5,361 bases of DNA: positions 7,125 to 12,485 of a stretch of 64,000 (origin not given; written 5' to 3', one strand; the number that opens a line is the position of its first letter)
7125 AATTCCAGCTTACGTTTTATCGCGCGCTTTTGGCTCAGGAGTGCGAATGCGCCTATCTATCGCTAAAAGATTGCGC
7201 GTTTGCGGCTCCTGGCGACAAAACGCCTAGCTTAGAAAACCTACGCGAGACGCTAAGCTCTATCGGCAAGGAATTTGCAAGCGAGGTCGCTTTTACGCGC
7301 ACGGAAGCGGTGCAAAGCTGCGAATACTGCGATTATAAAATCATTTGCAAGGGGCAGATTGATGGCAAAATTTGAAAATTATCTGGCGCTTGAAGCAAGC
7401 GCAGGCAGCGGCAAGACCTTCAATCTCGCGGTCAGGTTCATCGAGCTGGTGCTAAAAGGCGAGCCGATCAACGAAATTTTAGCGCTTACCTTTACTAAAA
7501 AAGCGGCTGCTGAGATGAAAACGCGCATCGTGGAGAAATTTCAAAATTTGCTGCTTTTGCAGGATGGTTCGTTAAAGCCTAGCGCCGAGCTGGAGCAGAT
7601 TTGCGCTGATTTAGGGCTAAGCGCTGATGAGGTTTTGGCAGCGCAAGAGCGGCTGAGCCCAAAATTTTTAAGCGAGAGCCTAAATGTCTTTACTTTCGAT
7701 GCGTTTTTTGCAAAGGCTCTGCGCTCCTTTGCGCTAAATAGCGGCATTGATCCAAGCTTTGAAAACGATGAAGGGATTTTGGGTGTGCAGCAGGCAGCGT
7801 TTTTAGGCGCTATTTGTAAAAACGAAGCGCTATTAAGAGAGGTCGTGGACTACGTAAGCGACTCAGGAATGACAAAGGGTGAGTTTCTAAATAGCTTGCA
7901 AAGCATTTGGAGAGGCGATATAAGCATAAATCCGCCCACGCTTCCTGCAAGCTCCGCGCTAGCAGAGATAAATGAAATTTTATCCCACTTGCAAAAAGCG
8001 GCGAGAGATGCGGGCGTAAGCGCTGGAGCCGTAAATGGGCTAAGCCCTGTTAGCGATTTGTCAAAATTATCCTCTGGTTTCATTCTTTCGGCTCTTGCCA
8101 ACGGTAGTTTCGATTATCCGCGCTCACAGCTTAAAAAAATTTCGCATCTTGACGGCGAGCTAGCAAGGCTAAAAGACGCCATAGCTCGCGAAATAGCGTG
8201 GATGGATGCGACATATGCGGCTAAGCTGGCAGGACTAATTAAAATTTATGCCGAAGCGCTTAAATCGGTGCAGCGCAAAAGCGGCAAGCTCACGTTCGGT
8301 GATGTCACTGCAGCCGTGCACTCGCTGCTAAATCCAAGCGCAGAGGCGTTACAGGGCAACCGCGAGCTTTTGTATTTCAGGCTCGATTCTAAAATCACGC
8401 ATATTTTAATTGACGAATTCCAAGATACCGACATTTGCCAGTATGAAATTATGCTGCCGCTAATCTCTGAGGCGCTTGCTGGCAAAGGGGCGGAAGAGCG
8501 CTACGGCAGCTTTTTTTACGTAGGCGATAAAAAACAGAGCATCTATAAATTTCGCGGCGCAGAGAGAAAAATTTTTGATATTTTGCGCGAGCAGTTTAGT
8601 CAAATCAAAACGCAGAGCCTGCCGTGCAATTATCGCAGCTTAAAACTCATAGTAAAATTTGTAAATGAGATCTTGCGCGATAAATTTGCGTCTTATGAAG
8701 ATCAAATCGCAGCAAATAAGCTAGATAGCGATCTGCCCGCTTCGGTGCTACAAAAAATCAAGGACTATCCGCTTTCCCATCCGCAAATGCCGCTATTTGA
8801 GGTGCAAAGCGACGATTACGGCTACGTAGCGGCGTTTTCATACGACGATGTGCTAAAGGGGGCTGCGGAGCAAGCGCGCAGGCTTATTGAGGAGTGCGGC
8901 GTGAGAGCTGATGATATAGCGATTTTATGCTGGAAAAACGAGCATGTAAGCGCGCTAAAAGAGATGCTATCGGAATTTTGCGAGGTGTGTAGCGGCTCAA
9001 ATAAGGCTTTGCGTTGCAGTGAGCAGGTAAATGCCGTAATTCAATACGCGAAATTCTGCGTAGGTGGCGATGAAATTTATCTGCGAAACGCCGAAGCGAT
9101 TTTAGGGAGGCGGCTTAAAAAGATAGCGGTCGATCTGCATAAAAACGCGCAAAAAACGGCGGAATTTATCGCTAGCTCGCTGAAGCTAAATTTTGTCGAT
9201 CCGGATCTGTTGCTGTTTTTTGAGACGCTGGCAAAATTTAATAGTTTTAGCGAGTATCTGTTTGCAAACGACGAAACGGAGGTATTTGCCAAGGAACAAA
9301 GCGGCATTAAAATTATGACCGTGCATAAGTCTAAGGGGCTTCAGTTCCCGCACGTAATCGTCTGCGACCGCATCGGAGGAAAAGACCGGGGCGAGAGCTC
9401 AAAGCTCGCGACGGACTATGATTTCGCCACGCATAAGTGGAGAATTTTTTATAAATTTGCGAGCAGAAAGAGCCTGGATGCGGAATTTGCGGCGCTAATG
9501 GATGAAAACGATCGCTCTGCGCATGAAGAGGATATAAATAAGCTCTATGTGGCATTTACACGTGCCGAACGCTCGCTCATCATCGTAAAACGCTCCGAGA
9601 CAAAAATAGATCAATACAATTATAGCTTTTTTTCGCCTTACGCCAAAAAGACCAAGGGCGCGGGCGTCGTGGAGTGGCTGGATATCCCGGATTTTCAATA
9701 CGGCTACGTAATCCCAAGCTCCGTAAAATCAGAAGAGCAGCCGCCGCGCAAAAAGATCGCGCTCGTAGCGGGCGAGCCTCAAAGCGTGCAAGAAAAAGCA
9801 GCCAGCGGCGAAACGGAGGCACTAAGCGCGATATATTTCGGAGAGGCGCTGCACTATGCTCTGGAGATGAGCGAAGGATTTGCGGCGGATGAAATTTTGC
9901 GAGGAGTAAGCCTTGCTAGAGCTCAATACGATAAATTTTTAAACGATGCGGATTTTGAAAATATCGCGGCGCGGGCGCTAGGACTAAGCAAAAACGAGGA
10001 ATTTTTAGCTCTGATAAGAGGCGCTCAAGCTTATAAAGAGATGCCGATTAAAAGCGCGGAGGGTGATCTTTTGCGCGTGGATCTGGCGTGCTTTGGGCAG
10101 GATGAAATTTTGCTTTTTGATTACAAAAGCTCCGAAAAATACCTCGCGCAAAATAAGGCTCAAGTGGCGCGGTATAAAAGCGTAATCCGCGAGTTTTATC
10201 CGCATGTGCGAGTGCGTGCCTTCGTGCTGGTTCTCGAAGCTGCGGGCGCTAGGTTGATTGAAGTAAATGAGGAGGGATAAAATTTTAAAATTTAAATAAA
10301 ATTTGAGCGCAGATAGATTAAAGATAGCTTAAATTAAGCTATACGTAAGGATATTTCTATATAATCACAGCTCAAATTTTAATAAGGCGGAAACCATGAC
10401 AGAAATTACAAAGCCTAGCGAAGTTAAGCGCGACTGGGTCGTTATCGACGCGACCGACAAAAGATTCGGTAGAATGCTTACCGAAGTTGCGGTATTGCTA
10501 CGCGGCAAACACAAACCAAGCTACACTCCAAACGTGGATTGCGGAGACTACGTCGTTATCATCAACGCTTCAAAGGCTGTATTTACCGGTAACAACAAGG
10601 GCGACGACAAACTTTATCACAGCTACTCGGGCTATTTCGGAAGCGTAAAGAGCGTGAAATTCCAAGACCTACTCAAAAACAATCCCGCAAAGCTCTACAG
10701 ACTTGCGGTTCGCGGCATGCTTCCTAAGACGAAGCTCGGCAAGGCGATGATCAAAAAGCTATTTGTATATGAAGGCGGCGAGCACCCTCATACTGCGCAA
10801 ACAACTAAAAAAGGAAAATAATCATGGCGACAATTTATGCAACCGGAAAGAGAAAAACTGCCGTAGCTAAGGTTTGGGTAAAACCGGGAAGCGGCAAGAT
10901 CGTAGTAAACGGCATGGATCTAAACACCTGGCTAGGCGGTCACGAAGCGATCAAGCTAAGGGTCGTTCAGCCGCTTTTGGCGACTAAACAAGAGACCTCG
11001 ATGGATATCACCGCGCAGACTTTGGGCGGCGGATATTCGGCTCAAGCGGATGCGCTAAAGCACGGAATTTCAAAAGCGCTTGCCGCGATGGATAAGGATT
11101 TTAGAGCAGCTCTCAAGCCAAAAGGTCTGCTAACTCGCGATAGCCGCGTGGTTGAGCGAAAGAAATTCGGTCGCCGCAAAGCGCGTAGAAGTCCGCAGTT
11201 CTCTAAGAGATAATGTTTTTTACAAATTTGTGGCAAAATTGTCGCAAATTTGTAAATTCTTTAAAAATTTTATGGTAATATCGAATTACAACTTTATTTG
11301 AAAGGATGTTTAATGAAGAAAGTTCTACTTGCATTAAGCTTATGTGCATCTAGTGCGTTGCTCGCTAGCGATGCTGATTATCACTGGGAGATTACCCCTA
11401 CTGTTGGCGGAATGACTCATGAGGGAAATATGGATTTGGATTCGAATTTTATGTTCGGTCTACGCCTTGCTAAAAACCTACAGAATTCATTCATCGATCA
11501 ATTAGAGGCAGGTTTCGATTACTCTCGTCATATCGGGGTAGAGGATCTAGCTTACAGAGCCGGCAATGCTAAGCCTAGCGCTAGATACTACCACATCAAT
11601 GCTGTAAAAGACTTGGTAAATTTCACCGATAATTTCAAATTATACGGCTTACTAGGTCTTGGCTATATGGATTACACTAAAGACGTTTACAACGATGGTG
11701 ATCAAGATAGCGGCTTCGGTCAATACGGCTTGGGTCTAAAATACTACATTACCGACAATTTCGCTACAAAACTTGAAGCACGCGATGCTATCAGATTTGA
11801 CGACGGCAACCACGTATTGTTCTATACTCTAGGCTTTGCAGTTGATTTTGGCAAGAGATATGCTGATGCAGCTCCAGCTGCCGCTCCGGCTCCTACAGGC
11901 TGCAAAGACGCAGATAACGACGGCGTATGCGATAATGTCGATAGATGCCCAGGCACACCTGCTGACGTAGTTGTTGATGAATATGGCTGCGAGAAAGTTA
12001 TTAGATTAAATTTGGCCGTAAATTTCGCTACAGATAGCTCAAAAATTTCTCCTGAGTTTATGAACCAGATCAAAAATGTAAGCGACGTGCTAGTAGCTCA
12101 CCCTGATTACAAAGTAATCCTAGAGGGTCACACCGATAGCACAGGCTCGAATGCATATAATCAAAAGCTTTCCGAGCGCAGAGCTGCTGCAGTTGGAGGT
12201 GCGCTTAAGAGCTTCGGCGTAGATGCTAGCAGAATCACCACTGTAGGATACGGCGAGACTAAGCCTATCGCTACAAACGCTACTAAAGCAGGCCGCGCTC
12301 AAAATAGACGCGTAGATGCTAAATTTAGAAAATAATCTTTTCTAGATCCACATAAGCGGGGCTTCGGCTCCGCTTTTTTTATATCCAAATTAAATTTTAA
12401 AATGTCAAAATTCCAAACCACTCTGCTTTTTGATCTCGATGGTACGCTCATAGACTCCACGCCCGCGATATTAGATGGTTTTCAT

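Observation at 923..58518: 14-bp perfect palindrome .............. occurs at least 13 times, almost always outside coding sequence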

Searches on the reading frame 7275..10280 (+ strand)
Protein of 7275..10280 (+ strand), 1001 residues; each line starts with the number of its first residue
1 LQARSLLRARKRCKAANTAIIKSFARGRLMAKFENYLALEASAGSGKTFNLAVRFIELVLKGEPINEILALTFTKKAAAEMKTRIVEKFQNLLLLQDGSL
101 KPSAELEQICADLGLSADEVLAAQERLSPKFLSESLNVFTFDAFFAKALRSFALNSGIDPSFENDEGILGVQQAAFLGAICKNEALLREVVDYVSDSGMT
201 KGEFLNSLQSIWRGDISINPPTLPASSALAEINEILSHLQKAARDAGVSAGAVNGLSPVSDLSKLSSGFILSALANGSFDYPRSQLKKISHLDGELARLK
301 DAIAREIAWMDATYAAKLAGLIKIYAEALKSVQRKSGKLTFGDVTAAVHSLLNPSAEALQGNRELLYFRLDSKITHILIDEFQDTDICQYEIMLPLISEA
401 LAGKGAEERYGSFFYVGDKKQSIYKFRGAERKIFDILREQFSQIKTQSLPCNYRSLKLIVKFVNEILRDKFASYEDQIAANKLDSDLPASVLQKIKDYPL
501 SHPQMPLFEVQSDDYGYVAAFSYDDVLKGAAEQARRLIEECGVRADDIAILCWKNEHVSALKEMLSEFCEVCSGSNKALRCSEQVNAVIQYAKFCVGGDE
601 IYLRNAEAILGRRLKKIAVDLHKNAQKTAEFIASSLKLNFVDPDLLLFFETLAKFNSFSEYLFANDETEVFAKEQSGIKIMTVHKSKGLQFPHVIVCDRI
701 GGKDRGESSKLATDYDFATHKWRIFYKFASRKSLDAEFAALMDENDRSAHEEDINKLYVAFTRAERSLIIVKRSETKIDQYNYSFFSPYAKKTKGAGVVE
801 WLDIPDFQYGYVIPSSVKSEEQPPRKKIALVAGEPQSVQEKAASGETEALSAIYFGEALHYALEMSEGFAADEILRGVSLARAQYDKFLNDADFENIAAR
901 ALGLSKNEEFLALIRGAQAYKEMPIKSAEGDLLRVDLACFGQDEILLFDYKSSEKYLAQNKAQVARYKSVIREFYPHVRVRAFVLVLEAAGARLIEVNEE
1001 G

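Call 10: search_protein_families(library=ncbifam, proteins=[window:7275-10280:+], max_evalue=0.00001)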
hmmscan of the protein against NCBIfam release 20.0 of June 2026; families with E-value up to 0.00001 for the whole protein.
window:7275-10280:+ (1001 aa): 14 families
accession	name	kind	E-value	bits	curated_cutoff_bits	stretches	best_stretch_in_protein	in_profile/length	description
NF010487.0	PRK13909.1-4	equivalog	1.1e-254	848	759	1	32-997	2-924/924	RecB-like helicase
NF010485.0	PRK13909.1-2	equivalog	7.8e-192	639.9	650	1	33-990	2-902/909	RecB-like helicase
NF010486.0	PRK13909.1-3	equivalog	1.8e-141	473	1109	1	30-986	1-910/921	RecB-like helicase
NF010484.0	PRK13909.1-1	equivalog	5e-90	302.6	1074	1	36-985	7-933/945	RecB-like helicase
TIGR02784.1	addA_alphas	equivalog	7e-60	203.5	860.75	3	291-470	313-496/1138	double-strand break repair helicase AddA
TIGR00609.1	recB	equivalog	1.6e-51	175.6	696.05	3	327-566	331-565/1175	exodeoxyribonuclease V subunit beta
TIGR02785.1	addA_Gpos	equivalog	2.7e-42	144.8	707.65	3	300-467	320-480/1234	helicase-exonuclease AddAB subunit AddA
TIGR01073.1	pcrA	equivalog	1.2e-30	106.6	911.2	2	282-471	134-297/725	DNA helicase PcrA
TIGR01075.1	uvrD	equivalog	1.4e-27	96.3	1144.45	2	321-469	165-294/715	DNA helicase II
TIGR01074.1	rep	equivalog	3.7e-26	91.6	951.45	1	358-478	192-301/668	DNA helicase Rep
NF008743.0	PRK11773.1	equivalog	5.1e-26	91.3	965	2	319-469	168-299/720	DNA helicase II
NF008128.0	PRK10876.1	equivalog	6.3e-26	90.4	1697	2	327-469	337-463/1181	exodeoxyribonuclease V subunit beta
NF008172.0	PRK10919.1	equivalog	1e-20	73.5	1168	1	358-477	193-301/673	DNA helicase Rep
NF008276.0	PRK11054.1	equivalog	4.6e-18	65.1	543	1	370-468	427-517/684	DNA helicase IV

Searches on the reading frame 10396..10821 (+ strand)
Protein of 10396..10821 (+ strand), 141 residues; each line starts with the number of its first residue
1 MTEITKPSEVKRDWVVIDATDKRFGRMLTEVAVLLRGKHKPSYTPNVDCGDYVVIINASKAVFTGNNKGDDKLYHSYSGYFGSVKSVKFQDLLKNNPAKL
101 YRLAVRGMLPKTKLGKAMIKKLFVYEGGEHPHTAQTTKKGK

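Call 10: search_protein_families(library=ncbifam, proteins=[window:10396-10821:+], max_evalue=0.00001)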
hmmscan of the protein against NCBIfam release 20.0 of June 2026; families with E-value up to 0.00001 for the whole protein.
window:10396-10821:+ (141 aa): 3 families
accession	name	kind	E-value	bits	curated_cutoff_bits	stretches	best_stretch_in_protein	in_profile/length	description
TIGR01066.1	rplM_bact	equivalog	1.6e-54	183.6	93.05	1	5-138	4-137/141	50S ribosomal protein L13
NF005004.0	PRK06394.1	equivalog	6.7e-13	48.8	146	1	12-127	4-108/149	50S ribosomal protein L13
TIGR01077.1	L13_A_E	equivalog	4.3e-10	40.1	98.9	1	47-131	21-105/141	50S ribosomal protein L13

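Call 60: find_encoding_contigs(protein=window:10396-10821:+, flank=10000, max_places=8)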
Protein window:10396-10821:+ (141 aa): 24 contigs read that carry it; 8 places shown.
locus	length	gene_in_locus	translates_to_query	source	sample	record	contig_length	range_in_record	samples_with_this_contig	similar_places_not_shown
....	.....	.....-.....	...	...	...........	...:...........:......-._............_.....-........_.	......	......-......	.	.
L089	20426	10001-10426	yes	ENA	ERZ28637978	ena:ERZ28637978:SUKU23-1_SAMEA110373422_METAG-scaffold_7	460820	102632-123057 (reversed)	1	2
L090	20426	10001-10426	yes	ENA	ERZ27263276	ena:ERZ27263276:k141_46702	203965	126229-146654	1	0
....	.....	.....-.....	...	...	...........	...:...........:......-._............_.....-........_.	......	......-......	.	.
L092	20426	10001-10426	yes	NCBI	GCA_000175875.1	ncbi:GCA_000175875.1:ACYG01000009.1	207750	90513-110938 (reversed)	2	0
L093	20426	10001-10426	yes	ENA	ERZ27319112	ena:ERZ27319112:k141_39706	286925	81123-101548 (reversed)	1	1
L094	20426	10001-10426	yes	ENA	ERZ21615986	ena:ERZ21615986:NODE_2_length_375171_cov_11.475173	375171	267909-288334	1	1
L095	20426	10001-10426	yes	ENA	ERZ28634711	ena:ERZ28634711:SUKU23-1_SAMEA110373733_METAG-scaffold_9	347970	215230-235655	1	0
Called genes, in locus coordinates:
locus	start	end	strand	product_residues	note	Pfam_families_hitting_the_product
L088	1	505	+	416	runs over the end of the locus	PF00709:Adenylsucc_synt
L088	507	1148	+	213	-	PF04368:DUF507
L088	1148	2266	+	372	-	PF00988:CPSase_sm_chain, PF00117:GATase, PF07722:Peptidase_C26 (weak)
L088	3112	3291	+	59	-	-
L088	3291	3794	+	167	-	PF00072:Response_reg, PF00486:Trans_reg_C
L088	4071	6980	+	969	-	PF12705:PDDEXK_1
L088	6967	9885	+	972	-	PF00580:UvrD-helicase, PF13245:AAA_19 (weak), PF13361:UvrD_C, PF13538:UvrD_C_2 (faint)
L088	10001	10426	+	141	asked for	PF00572:Ribosomal_L13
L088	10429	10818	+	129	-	PF00380:Ribosomal_S9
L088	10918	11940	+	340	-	PF13505:OMP_b-brl, PF00691:OmpA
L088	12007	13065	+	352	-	PF00702:Hydrolase, PF13419:HAD_2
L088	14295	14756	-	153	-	PF04214:DUF411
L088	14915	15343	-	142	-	-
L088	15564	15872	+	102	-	PF00829:Ribosomal_L21p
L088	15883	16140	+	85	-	PF01016:Ribosomal_L27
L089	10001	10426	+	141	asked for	PF00572:Ribosomal_L13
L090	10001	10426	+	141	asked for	PF00572:Ribosomal_L13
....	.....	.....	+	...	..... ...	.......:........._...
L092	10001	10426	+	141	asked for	PF00572:Ribosomal_L13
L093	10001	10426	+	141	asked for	PF00572:Ribosomal_L13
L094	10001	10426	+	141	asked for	PF00572:Ribosomal_L13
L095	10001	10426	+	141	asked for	PF00572:Ribosomal_L13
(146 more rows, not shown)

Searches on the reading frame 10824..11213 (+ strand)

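Call 40: search_protein_families(library=pfam, proteins=[window:10824-11213:+], max_evalue=0.001)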
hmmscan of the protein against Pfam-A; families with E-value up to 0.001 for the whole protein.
window:10824-11213:+ (129 aa): 1 family
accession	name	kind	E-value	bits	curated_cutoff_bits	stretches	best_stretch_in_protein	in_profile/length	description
PF00380.25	Ribosomal_S9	-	1.7e-43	148.4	22.5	1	8-129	1-121/121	Ribosomal protein S9/S16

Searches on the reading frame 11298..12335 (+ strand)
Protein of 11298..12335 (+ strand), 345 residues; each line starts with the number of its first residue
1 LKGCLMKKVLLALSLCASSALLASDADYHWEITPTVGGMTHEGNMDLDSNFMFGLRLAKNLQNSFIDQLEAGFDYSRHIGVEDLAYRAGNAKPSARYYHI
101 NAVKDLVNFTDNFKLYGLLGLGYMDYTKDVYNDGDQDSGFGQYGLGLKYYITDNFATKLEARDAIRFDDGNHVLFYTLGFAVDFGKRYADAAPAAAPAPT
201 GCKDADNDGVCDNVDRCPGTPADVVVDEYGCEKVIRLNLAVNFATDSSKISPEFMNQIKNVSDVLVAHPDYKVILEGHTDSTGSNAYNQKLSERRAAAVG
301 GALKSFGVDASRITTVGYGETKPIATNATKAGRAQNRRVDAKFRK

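Call 40: search_protein_families(library=pfam, proteins=[window:11298-12335:+], max_evalue=0.001)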
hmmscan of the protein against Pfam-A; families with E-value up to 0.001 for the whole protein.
window:11298-12335:+ (345 aa): 2 families
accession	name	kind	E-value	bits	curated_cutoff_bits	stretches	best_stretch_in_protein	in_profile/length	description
PF00691.25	OmpA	-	3.6e-25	88.6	27.2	1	243-337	2-98/98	OmpA family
PF13505.12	OMP_b-brl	-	2.8e-11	44.3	28.7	1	10-181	3-170/175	Outer membrane protein beta-barrel domain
